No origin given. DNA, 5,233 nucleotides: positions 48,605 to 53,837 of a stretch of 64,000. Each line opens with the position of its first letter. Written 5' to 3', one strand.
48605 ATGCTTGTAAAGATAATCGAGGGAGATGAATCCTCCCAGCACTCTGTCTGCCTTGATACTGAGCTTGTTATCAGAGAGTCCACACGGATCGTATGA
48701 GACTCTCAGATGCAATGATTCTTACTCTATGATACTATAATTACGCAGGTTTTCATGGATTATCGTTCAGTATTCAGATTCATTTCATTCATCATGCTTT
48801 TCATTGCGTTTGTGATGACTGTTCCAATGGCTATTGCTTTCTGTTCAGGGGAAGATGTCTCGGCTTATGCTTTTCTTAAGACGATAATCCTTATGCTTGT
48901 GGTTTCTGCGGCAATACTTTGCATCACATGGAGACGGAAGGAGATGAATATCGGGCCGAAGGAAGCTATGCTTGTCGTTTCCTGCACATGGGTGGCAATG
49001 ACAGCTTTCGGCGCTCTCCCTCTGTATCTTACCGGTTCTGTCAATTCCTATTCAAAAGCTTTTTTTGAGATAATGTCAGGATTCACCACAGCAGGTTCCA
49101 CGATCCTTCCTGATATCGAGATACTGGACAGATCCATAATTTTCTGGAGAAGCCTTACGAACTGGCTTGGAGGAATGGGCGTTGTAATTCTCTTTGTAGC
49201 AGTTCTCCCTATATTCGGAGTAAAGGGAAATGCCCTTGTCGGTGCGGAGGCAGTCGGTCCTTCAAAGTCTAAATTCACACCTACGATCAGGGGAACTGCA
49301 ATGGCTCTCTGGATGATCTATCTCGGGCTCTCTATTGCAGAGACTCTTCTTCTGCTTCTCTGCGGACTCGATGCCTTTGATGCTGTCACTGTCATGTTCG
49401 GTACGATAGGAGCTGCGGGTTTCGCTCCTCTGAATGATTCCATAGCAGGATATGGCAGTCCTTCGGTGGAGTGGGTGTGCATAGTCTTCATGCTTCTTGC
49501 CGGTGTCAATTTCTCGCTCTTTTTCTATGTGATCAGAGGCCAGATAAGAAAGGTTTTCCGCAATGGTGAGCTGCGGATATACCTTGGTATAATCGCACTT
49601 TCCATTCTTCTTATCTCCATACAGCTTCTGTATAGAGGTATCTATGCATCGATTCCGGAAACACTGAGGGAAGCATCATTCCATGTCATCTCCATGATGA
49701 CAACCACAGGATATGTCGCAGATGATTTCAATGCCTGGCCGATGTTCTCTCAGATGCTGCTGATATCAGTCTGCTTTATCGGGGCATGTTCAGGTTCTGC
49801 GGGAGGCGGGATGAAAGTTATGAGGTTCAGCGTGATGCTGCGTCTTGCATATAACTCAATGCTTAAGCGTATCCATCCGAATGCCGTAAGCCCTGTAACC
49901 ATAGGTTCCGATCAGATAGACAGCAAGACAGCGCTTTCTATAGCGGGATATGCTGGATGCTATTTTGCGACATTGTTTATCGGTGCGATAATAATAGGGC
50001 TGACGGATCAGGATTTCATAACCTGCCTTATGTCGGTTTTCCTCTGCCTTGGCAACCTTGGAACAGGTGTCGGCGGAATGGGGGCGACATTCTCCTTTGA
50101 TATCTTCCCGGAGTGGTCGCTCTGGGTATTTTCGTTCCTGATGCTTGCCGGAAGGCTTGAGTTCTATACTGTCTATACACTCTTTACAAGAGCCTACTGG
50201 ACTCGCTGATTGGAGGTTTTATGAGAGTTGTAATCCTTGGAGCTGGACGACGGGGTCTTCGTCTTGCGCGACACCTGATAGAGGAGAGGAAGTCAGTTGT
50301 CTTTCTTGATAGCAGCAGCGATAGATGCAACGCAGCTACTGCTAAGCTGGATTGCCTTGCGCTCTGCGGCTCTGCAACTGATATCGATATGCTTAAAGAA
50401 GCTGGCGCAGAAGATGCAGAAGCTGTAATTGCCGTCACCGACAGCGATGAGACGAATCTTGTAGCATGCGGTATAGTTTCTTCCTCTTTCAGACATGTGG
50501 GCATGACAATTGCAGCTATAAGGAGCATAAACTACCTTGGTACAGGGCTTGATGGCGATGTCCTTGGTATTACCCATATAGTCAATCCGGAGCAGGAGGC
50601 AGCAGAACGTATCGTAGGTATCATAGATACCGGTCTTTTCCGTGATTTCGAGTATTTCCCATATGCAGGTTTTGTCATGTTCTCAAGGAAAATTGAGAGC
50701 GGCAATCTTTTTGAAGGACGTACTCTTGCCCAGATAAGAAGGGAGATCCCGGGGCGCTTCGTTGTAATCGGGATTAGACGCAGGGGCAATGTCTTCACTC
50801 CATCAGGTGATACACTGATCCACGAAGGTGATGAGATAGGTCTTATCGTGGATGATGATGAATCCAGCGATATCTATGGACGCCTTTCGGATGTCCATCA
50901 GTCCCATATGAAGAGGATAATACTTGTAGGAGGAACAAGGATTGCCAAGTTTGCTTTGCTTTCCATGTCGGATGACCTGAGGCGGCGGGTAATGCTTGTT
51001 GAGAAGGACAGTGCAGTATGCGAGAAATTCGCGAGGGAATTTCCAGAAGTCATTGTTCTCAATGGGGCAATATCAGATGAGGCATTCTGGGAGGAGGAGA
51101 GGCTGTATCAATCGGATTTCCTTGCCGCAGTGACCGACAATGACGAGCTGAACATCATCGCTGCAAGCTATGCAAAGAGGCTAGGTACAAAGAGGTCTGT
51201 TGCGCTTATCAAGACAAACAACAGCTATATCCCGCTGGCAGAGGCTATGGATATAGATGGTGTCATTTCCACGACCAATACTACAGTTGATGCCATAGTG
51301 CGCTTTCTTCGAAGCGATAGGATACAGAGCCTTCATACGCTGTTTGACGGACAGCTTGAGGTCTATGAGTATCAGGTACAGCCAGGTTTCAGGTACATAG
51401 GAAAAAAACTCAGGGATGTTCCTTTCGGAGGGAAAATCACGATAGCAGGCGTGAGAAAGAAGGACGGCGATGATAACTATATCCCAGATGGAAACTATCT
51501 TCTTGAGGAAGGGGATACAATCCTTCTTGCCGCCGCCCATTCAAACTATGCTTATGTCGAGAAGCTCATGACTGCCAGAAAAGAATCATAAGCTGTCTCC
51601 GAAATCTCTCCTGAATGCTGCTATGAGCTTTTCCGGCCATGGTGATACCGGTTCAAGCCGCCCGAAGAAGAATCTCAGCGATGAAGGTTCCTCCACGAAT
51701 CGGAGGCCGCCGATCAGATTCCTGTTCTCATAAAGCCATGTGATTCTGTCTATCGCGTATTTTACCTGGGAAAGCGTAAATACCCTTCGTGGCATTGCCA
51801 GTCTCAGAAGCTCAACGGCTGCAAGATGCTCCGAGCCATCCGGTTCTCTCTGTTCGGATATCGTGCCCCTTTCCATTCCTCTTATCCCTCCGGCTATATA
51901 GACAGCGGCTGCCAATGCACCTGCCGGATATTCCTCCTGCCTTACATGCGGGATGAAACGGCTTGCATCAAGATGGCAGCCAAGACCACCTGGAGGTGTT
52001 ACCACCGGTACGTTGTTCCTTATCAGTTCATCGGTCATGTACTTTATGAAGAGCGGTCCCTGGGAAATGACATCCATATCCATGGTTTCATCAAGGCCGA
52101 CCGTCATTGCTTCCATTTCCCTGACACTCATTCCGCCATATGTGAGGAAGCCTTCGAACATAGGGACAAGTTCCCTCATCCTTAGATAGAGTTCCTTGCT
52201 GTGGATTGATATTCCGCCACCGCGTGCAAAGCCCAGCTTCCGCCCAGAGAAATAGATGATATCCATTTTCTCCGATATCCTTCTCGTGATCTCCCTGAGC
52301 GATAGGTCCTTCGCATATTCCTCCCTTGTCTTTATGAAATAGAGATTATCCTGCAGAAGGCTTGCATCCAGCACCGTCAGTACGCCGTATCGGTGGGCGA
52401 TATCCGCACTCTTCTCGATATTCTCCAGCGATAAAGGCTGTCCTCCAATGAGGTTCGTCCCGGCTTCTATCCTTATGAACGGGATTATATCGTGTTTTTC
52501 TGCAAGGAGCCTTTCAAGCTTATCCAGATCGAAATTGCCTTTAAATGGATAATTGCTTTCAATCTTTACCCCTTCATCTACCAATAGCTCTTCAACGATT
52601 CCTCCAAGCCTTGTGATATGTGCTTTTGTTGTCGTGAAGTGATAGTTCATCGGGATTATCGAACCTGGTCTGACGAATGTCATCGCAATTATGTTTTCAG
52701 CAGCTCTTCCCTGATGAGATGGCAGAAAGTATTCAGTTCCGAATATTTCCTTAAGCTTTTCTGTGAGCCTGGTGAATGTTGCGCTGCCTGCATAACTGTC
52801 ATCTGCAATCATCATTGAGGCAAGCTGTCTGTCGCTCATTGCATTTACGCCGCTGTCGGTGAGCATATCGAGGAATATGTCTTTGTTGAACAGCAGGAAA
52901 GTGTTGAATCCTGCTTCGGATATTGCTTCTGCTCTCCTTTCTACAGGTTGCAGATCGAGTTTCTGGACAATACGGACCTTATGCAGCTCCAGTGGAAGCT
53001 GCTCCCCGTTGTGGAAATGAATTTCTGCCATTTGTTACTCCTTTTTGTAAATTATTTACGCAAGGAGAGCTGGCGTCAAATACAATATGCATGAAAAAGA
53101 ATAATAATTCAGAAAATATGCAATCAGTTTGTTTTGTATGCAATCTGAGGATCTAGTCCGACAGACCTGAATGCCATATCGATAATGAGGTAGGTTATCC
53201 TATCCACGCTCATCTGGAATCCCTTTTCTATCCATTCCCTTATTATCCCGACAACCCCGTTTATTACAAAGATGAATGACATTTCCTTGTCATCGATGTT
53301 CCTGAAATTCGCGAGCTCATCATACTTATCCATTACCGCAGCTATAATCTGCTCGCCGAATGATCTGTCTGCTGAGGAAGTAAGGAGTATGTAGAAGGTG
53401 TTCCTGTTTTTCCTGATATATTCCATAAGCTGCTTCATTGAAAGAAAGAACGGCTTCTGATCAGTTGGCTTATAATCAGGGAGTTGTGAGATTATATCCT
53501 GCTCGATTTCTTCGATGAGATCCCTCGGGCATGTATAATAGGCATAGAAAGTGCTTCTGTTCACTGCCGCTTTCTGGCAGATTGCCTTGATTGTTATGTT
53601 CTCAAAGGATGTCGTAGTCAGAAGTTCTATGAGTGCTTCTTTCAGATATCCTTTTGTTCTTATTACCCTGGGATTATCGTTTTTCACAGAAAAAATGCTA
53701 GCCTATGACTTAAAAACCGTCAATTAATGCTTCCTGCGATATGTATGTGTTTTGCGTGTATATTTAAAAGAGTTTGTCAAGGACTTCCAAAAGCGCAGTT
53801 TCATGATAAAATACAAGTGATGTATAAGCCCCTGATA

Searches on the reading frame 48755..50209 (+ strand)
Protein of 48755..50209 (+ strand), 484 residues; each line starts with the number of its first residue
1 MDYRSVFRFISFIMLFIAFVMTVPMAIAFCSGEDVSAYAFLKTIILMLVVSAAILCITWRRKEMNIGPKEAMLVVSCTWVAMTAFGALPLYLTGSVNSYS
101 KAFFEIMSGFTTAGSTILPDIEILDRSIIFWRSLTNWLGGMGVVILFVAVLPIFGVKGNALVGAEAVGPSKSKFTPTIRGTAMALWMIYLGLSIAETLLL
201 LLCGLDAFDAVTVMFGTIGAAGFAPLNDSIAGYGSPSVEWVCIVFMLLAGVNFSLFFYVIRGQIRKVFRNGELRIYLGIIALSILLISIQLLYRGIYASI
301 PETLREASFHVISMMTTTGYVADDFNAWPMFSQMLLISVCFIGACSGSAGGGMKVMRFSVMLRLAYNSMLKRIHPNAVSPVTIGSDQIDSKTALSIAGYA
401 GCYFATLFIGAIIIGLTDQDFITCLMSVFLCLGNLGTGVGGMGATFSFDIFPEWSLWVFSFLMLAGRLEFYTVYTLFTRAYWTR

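Call 5: search_protein_families(library=ncbifam, proteins=[window:48755-50209:+], max_evalue=0.00001)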
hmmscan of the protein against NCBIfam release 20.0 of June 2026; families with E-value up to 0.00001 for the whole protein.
window:48755-50209:+ (484 aa): 2 families
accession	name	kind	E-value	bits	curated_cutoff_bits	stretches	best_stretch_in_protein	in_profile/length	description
NF008020.0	PRK10750.1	equivalog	2.3e-88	297.4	866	1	1-483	1-482/483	Trk system potassium transporter TrkH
TIGR00933.1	2a38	subfamily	7.5e-78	262.3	331.15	1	86-467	2-391/391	TrkH family potassium uptake protein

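Call 6: search_protein_families(library=pfam, proteins=[window:48755-50209:+], max_evalue=0.00001)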
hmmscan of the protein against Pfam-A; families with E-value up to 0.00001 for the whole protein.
window:48755-50209:+ (484 aa): 1 family
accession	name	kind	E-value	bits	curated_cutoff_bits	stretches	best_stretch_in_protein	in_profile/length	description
PF02386.22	TrkH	-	8.5e-48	163.5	27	1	40-478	5-491/502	Cation transport protein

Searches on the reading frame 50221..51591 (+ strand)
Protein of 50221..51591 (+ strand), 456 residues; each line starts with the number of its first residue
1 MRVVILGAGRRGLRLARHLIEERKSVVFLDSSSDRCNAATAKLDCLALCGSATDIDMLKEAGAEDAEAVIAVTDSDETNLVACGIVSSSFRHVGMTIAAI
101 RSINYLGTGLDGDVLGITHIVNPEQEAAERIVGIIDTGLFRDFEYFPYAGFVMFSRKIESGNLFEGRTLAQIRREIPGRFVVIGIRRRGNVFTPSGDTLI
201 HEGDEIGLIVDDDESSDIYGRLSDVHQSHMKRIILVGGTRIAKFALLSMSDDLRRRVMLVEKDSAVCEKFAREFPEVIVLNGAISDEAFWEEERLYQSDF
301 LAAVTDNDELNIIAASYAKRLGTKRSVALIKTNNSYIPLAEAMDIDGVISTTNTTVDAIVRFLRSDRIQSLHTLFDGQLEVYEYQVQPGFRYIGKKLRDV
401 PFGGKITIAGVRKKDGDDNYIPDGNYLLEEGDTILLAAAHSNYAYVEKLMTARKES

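Call 5: search_protein_families(library=ncbifam, proteins=[window:50221-51591:+], max_evalue=0.00001)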
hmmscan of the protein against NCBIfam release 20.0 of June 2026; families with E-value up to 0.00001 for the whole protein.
window:50221-51591:+ (456 aa): 17 families
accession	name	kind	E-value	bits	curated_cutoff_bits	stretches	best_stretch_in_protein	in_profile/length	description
NF007039.0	PRK09496.3-2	equivalog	4.5e-89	299.3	293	1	1-451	1-445/446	Trk system potassium transporter TrkA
NF007041.0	PRK09496.3-4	equivalog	2.8e-75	253.8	386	1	1-455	1-448/450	Trk system potassium transporter TrkA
NF007031.0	PRK09496.1-2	equivalog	1.2e-74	252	289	1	1-451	1-452/458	Trk system potassium transporter TrkA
NF007032.0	PRK09496.1-4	equivalog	1.9e-74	251.3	309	1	1-452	1-452/457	Trk system potassium transporter TrkA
NF007042.0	PRK09496.3-5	equivalog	2.6e-65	220.9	467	1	1-440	1-452/466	Trk system potassium transporter TrkA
NF007038.0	PRK09496.2-6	equivalog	5.1e-65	220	374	1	1-450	1-444/445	Trk system potassium transporter TrkA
NF007030.0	PRK09496.1-1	equivalog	1.3e-62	211.9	371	1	1-450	1-451/458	Trk system potassium transporter TrkA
NF007033.0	PRK09496.1-5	equivalog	1.4e-62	212.2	338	1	1-450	1-447/449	Trk system potassium transporter TrkA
NF007034.0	PRK09496.2-1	subfamily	6.3e-60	203.3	344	1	1-436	1-431/445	Trk system potassium transporter TrkA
NF007037.0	PRK09496.2-4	equivalog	8.9e-56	189.6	445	1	1-450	1-453/454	Trk system potassium transporter TrkA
NF007036.0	PRK09496.2-3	subfamily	1.8e-54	185.2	407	1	1-450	1-447/448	Trk system potassium transporter TrkA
NF007035.0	PRK09496.2-2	equivalog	2.7e-49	168.2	521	1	1-447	1-446/455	Trk system potassium transporter TrkA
NF007043.0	PRK09496.3-6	equivalog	3.3e-42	144.8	384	1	1-443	1-437/445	Trk system potassium transporter TrkA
NF007040.0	PRK09496.3-3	equivalog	8.3e-34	116.9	455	1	2-449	5-460/462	Trk system potassium transporter TrkA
NF003716.0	PRK05326.1-3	equivalog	4.9e-12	45.1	355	0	153-230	414-489/499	potassium/proton antiporter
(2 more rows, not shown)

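Call 6: search_protein_families(library=pfam, proteins=[window:50221-51591:+], max_evalue=0.00001)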
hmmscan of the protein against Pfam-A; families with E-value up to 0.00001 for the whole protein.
window:50221-51591:+ (456 aa): 4 families
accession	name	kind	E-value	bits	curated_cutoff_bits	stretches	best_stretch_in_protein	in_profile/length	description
PF02254.24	TrkA_N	-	6.7e-37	126.8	23.8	2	3-123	1-116/116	TrkA-N domain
PF02080.26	TrkA_C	-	1.4e-22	79.8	27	2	381-450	1-70/71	TrkA-C domain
PF13241.12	NAD_binding_7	-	4.8e-06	27.5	22.1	0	2-79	9-75/104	Putative NAD(P)-binding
PF06241.17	Castor_Poll_mid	-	6.8e-06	26.5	26.7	0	163-217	39-95/104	Castor and Pollux, part of voltage-gated ion channel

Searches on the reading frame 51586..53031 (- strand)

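Call 5: search_protein_families(library=ncbifam, proteins=[window:51586-53031:-], max_evalue=0.00001)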
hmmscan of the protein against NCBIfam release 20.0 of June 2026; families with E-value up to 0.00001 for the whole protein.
window:51586-53031:- (481 aa): 4 families
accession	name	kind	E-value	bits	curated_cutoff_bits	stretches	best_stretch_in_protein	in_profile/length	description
NF009709.0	PRK13238.1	subfamily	2.1e-167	557.6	285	1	9-463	4-462/463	tryptophanase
TIGR02618.1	tyr_phenol_ly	equivalog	2.1e-124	415.9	720.7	1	15-460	2-450/450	tyrosine phenol-lyase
NF053783.1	TphnTnaApg1401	equivalog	5.2e-116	388.3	750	1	15-461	7-456/457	tryptophanase TnaA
TIGR02617.1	tnaA_trp_ase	equivalog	1.3e-94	317.9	825.8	1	15-461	5-466/467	tryptophanase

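Call 6: search_protein_families(library=pfam, proteins=[window:51586-53031:-], max_evalue=0.00001)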
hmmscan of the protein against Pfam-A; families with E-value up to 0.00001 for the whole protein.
window:51586-53031:- (481 aa): 1 family
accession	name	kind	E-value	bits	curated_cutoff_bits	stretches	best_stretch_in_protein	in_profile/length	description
PF01212.27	Beta_elim_lyase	-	1.4e-45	156.3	27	1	55-422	1-281/288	Beta-eliminating lyase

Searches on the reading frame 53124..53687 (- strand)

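Call 5: search_protein_families(library=ncbifam, proteins=[window:53124-53687:-], max_evalue=0.00001)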
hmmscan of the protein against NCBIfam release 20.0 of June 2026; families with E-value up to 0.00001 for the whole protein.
window:53124-53687:- (187 aa): 2 families
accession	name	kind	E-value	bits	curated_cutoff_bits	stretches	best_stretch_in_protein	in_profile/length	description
TIGR02366.1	DHAK_reg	equivalog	1.8e-09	37.9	129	1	11-155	4-155/176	dihydroxyacetone kinase transcriptional activator DhaS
NF051852.1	efflux_TF_MtrR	exception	6.8e-07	29.3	280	0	88-175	116-200/205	multidrug efflux system transcriptional repressor MtrR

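Call 6: search_protein_families(library=pfam, proteins=[window:53124-53687:-], max_evalue=0.00001)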
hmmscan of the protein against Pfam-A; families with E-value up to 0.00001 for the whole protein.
window:53124-53687:- (187 aa): 1 family
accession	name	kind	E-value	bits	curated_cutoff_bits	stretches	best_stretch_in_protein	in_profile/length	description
PF14278.11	TetR_C_8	-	1.5e-11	44.7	26.1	1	84-172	7-101/103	Transcriptional regulator C-terminal region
